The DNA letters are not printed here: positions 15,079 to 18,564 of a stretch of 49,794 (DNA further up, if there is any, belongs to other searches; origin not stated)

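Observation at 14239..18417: Exosortase core fused to a roughly 1,100-residue TPR-like solenoid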

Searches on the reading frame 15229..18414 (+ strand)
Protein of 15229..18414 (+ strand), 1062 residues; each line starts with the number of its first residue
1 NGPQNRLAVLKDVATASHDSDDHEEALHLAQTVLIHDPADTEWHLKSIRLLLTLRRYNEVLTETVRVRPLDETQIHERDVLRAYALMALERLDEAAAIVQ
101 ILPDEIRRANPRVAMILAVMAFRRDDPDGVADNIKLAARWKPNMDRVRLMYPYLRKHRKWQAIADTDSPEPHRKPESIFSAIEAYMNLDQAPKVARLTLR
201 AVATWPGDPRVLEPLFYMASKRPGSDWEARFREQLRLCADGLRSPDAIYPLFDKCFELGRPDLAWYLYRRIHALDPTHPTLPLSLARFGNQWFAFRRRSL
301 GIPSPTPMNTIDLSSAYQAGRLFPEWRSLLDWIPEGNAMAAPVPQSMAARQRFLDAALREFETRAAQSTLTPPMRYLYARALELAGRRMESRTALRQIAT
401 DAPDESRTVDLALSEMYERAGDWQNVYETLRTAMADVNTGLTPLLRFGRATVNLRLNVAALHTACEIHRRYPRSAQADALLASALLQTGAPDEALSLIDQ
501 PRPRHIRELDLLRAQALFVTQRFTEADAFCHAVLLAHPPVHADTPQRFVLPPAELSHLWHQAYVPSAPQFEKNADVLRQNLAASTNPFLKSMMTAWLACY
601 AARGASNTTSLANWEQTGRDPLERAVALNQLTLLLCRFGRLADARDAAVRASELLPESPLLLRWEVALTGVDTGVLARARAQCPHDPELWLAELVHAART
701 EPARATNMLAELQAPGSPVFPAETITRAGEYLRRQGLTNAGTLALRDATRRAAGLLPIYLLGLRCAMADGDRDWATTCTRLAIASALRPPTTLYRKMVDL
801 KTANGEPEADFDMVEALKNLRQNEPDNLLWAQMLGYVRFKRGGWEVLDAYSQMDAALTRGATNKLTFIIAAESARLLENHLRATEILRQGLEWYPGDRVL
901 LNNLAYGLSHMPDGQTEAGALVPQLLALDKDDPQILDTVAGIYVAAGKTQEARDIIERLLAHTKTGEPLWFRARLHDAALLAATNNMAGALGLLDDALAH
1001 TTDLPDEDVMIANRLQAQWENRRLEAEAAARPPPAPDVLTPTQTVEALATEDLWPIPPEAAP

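Call 62: search_protein_representatives(protein=window:15229-18414:+)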
Query: 1062 residues. Proteins with E-value up to 0.001 (for the whole library): 353; up to 1e-10: 251; up to 1e-30: 217. The best 150 are listed.
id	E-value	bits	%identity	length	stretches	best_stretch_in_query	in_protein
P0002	0.0e+00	1402.5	63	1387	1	1-1042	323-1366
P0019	8.2e-265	898.0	45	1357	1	5-1033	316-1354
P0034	8.5e-256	868.2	45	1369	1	3-1041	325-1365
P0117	3.1e-253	859.7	44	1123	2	1-719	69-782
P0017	7.2e-253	858.5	44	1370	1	1-1026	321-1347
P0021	2.6e-249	846.7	43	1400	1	3-1023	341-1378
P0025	4.1e-249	846.1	44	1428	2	5-712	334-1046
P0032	3.7e-247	839.6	44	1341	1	5-1020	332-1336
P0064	7.6e-241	818.7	44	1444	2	1-717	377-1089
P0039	9.9e-241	818.3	44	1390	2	6-704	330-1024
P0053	3.1e-240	816.7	43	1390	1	3-1015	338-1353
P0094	1.9e-238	810.7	43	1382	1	14-1025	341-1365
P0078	1.1e-237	808.2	43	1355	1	5-1029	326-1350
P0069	4.3e-237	806.3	42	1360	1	5-1022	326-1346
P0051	8.6e-236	802.0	43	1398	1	3-1027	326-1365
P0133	7.1e-180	616.8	38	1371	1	3-1014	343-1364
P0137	8.0e-166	570.3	38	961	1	113-1023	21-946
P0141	1.0e-162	560.0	34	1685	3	201-976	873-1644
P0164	7.2e-125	434.7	33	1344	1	34-995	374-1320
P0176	4.2e-116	405.7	31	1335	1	3-1000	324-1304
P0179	3.1e-115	402.9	34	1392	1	3-993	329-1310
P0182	2.3e-114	400.0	34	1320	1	3-1014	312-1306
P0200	2.4e-104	366.8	32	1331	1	6-1000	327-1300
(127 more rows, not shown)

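Call 64: find_encoding_contigs(protein=P0137, flank=6000, max_places=2)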
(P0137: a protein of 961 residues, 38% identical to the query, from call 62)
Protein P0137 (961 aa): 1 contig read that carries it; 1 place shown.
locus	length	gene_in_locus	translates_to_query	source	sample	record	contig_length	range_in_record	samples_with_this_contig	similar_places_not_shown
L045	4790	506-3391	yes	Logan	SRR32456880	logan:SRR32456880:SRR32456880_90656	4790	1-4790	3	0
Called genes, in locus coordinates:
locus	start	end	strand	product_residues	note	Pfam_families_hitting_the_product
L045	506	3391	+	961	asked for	PF13428:TPR_14 (faint)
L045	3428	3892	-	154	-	-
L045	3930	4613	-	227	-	PF00215:OMPdecase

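Call 68: predict_structure(alignment_id=A3)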
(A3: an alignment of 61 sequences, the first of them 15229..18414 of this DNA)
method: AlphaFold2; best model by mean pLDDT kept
length: 1062 residues; sequences in the alignment: 61
mean_pLDDT: 93.6   pTM: 0.82
mean pLDDT of the five models: 93.6, 92.6, 92.0, 91.5, 91.2
residues with pLDDT >= 90: 955; 70-90: 74; 50-70: 15; < 50: 18
segments of 3 or more residues with pLDDT < 50: 1042-1054, 1060-1062
pLDDT, mean of each block of 10 residues (from residue 1): 80 92 95 92 94 95 90 93 96 96 94 97 96 96 95 94 95 96 95 97 96 97 93 97 96 96 98 98 97 95 92 95 94 96 92 98 96 96 97 97 95 97 97 91 97 97 96 94 97 95 91 97 97 94 94 96 95 97 96 98 94 97 98 97 98 97 98 97 96 97 96 88 97 97 97 96 97 97 96 97 93 97 96 96 94 96 96 95 97 95 95 93 94 95 93 95 92 94 91 93 85 91 86 58 44 49 41
secondary structure, 60 per line:
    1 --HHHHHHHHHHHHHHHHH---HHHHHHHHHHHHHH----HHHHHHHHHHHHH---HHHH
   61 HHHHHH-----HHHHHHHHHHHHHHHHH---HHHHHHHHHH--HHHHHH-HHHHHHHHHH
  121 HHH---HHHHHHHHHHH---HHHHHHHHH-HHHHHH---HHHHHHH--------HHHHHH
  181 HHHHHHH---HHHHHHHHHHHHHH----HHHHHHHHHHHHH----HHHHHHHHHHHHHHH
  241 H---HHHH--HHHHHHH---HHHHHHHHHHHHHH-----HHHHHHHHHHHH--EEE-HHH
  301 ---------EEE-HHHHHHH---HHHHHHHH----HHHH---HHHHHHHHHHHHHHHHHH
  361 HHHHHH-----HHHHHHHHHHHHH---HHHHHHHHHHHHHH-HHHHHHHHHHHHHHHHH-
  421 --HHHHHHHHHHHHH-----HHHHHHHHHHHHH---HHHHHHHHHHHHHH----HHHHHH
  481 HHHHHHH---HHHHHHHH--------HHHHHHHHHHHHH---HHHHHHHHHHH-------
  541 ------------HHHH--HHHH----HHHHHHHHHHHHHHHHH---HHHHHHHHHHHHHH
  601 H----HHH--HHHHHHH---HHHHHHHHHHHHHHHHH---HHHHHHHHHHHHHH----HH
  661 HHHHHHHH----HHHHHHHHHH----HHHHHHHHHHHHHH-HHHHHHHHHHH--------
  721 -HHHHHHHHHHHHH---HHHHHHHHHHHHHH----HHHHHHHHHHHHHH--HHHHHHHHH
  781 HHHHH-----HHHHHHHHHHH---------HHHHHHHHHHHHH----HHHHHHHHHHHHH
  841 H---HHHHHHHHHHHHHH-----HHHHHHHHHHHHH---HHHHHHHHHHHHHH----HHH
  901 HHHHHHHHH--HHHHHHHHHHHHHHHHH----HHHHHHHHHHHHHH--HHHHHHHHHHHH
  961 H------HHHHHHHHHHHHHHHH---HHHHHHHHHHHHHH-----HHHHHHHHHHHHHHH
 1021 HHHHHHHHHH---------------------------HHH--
elements in order (helices of 4 or more, strands of 3 or more residues): H3-19 H23-36 H41-53 H57-66 H72-88 H92-101 H104-109 H111-123 H127-137 H141-149 H151-156 H160-166 H175-187 H191-204 H209-221 H226-241 H245-248 H251-257 H261-274 H280-291 E294-296 E310-312 H314-320 H324-331 H336-339 H343-366 H372-384 H388-401 H403-419 H423-435 H441-453 H457-470 H475-487 H491-498 H507-519 H523-533 H553-556 H559-562 H567-583 H587-601 H611-617 H621-637 H641-654 H659-668 H673-682 H687-700 H702-712 H722-734 H738-751 H756-769 H772-785 H791-801 H811-823 H828-841 H845-858 H864-876 H880-893 H898-909 H912-928 H933-946 H949-961 H968-983 H987-1000 H1006-1030

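Call 70: fold_search(model_id=the predicted structure, library=pdb)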
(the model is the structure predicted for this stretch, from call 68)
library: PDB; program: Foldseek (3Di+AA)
matches with E <= 10: 1582; with E <= 0.001: 253
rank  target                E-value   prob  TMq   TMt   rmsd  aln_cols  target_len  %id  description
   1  9g8r_B                4.0e-12  1.00  0.18  0.17  29.8      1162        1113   12  human SKI7-SKI238 complex in the open state (released 2024-10-16)
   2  8bbg_D                1.8e-11  1.00  0.28  0.24  22.8      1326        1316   12  Structure of the IFT-A complex; anterograde IFT-A train model (released 2022-12-21)
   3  8fgw_D                2.9e-11  1.00  0.21  0.19  23.7      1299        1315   11  Human IFT-A complex structures provide molecular insights into ciliary transport (released 2023-02-22)
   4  7qdr_B                3.8e-11  1.00  0.18  0.16  30.3      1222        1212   12  Apo human SKI complex in the closed state (released 2022-02-02)
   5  7qds_B                9.7e-11  1.00  0.16  0.17  31.1      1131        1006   12  Apo human SKI complex in the open state (released 2022-02-02)
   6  8hmd_C                9.7e-11  1.00  0.14  0.12  32.8      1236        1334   12  base module state 2 of Tetrahymena IFT-A (released 2023-06-14)
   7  4buj_B                1.6e-10  1.00  0.16  0.13  40.7      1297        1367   11  Crystal structure of the S. cerevisiae Ski2-3-8 complex (released 2013-08-28)
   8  7qdz_B                3.9e-10  1.00  0.19  0.18  29.3      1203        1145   12  80S-bound human SKI complex in the closed state (released 2022-02-09)
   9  9rtt_Q                5.9e-10  1.00  0.14  0.16  29.3      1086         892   13  Activated Elongation Complex with IWS1 and ELOF1 (released 2025-09-03)
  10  4buj_F                7.1e-10  1.00  0.22  0.19  27.6      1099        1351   10  Crystal structure of the S. cerevisiae Ski2-3-8 complex (released 2013-08-28)
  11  9hvq_Q                3.9e-09  1.00  0.15  0.17  29.6      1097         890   13  Structure of the transcribing Pol II-DSIF-PAF-SPT6-RECQL5 complex (released 2025-07-16)
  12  8qxd_N                6.1e-09  1.00  0.15  0.19  38.0       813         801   12  Cryo-EM structure of the cross-exon pre-B complex (released 2024-05-22)
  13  8bda_E                9.3e-09  1.00  0.21  0.19  24.3      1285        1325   13  IFTA complex in anterograde intraflagellar transport trains (Chlamydomonas reinhardtii) (released 2023-01-11)
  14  8r0a_N                9.9e-09  1.00  0.15  0.19  33.7       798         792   12  Cryo-EM structure of the cross-exon pre-B+5'ss complex (released 2024-05-22)
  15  9g8o_B                9.9e-09  1.00  0.15  0.17  34.3      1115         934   12  human 40S ribosome bound by a SKI238-exosome complex (released 2024-10-16)
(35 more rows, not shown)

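Call 87: find_encoding_contigs(protein=P0176, flank=5000, max_places=1)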
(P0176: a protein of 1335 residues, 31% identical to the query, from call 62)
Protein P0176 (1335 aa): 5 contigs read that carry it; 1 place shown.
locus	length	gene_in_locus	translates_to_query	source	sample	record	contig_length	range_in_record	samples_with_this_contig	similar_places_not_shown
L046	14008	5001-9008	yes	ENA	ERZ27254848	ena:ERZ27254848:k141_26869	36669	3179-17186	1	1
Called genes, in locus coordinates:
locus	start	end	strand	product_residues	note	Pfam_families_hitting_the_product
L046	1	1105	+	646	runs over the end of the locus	PF00005:ABC_tran, PF12704:MacB_PCD, PF02687:FtsX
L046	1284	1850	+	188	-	PF00156:Pribosyltran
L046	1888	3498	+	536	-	-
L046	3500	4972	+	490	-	-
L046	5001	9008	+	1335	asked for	PF09721:Exosortase_EpsH, PF00515:TPR_1 (faint), PF07719:TPR_2 (faint), PF12895:ANAPC3 (faint), PF13174:TPR_6 (faint), PF13428:TPR_14 (faint), PF13432:TPR_16 (faint), PF13424:TPR_12, +2 more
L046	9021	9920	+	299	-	PF03851:UvdE, PF01261:AP_endonuc_2 (weak)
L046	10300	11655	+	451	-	PF02386:TrkH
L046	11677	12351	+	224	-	PF02254:TrkA_N, PF03446:NAD_binding_2 (weak), PF02080:TrkA_C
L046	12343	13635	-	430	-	PF07690:MFS_1 (weak)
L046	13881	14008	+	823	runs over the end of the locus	PF05226:CHASE2, PF00211:Guanylate_cyc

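Call 88: find_encoding_contigs(protein=P0200, flank=5000, max_places=1)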
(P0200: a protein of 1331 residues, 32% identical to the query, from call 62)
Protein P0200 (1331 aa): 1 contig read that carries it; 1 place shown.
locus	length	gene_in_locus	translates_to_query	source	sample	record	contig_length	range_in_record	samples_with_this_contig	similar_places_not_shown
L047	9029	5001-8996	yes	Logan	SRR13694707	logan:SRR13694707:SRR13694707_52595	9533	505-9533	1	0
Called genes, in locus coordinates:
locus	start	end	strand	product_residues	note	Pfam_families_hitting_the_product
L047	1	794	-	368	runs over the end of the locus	PF01636:APH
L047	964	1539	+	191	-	PF00156:Pribosyltran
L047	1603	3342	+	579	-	-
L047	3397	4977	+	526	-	-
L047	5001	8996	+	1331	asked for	PF09721:Exosortase_EpsH, PF07719:TPR_2 (faint), PF13181:TPR_8 (faint), PF13424:TPR_12 (faint), PF13428:TPR_14 (faint), PF13432:TPR_16 (faint), PF14559:TPR_19 (faint), PF12895:ANAPC3 (faint), +1 more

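Call 89: find_encoding_contigs(protein=P0141, flank=5000, max_places=1)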
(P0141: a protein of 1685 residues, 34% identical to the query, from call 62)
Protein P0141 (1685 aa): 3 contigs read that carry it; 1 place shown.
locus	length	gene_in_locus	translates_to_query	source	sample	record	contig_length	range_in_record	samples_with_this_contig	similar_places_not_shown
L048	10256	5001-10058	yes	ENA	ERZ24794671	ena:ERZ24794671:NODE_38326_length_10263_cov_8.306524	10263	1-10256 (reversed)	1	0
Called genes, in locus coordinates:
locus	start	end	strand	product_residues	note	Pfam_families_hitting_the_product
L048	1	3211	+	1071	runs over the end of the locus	?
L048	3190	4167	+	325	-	-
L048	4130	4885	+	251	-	-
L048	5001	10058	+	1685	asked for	PF09721:Exosortase_EpsH, PF13428:TPR_14 (faint), PF07719:TPR_2 (faint), PF12895:ANAPC3 (faint), PF14559:TPR_19 (weak)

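Call 91: search_protein_families(library=pfam, proteins=[L046:1888-3495:+, L046:3500-4969:+, L047:1603-3339:+, L047:3397-4974:+], max_evalue=1)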
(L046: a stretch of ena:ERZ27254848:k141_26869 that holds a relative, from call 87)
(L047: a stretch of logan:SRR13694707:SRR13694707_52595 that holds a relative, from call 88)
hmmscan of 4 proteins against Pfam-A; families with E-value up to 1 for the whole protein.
L046:1888-3495:+ (536 aa): 2 families
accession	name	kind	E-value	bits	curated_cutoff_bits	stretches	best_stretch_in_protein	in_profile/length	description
PF07221.17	GlcNAc_2-epim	-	0.11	12.1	23.4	1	230-278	51-98/347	N-acylglucosamine 2-epimerase (GlcNAc 2-epimerase)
PF15562.11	Imm17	-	0.41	11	25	0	73-97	34-58/61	Immunity protein 17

L046:3500-4969:+ (490 aa): 0 families

L047:1603-3339:+ (579 aa): 0 families

L047:3397-4974:+ (526 aa): 1 family
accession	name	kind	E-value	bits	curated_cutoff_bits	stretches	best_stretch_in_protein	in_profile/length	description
PF13505.12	OMP_b-brl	-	0.082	13.5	28.7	1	447-523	107-174/175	Outer membrane protein beta-barrel domain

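Call 92: search_protein_families(library=ncbifam, proteins=[L046:1888-3495:+, L046:3500-4969:+, L047:1603-3339:+, L047:3397-4974:+, L046:5001-9005:+], max_evalue=1)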
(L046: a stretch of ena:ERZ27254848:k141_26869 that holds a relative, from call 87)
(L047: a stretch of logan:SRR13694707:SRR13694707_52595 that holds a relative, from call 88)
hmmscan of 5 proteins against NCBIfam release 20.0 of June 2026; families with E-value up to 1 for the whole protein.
L046:1888-3495:+ (536 aa): 0 families

L046:3500-4969:+ (490 aa): 0 families

L047:1603-3339:+ (579 aa): 0 families

L047:3397-4974:+ (526 aa): 1 family
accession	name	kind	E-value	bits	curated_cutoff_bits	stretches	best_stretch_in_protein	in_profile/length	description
TIGR03014.2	EpsL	equivalog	9.9e-06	24.8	275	2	408-517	277-378/385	XrtB/PEP-CTERM-associated polysaccharide biosynthesis outer membrane protein EpsL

L046:5001-9005:+ (1335 aa): 31 families (the best 25 are shown)
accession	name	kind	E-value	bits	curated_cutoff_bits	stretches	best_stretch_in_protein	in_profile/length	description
TIGR02917.1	PEP_TPR_lipo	equivalog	3e-21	75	312.2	2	1118-1271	714-866/899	XrtA/PEP-CTERM system TPR-repeat protein PrsT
NF052415.1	T3SS_chap_SctY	equivalog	1.1e-15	58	70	3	1220-1307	18-102/106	type III secretion apparatus assembly chaperone SctY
TIGR04152.1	exosort_VPLPA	exception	2.7e-14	53.1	400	1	37-317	15-291/486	VPLPA-CTERM-specific exosortase XrtD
TIGR03109.2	exosort_XrtA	exception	4.4e-13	49.3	208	1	36-258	35-253/261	exosortase A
TIGR02602.1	8TM_EpsH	subfamily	5.1e-12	45.8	105.55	1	39-255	17-232/241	exosortase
TIGR04178.1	exo_archaeo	signature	7.6e-10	39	23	1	172-258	3-88/97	exosortase/archaeosortase family protein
NF040959.1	MamA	equivalog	3e-08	33.3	200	1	1180-1271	44-134/204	magnetosome protein MamA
NF033464.1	cyanoexo_CrtC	exception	1.3e-07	31.5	225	1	135-256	146-266/278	cyanoexosortase C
NF038142.1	exosort_XrtW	exception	2.3e-07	29.6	425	1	58-275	57-275/494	exosortase W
TIGR03922.1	T7SS_EccA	equivalog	3.3e-07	29.2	466.65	1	687-781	72-166/557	type VII secretion AAA-ATPase EccA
TIGR03939.1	PGA_TPR_OMP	equivalog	1.3e-06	27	366.65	1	1123-1322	35-232/800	poly-beta-1,6 N-acetyl-D-glucosamine export porin PgaA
TIGR03113.1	exosort_XrtB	exception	8.2e-06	25.6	275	1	35-258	32-258/268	exosortase B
NF035943.2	exosort_XrtV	exception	2.4e-05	23.7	313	1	32-256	35-258/270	exosortase V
TIGR04199.1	exosort_xrtJ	exception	3.3e-05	23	200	1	116-228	122-235/522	exosortase J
TIGR02521.1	type_IV_pilW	equivalog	5.4e-05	22.8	154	1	1144-1270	37-163/234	type IV pilus biogenesis/stability protein PilW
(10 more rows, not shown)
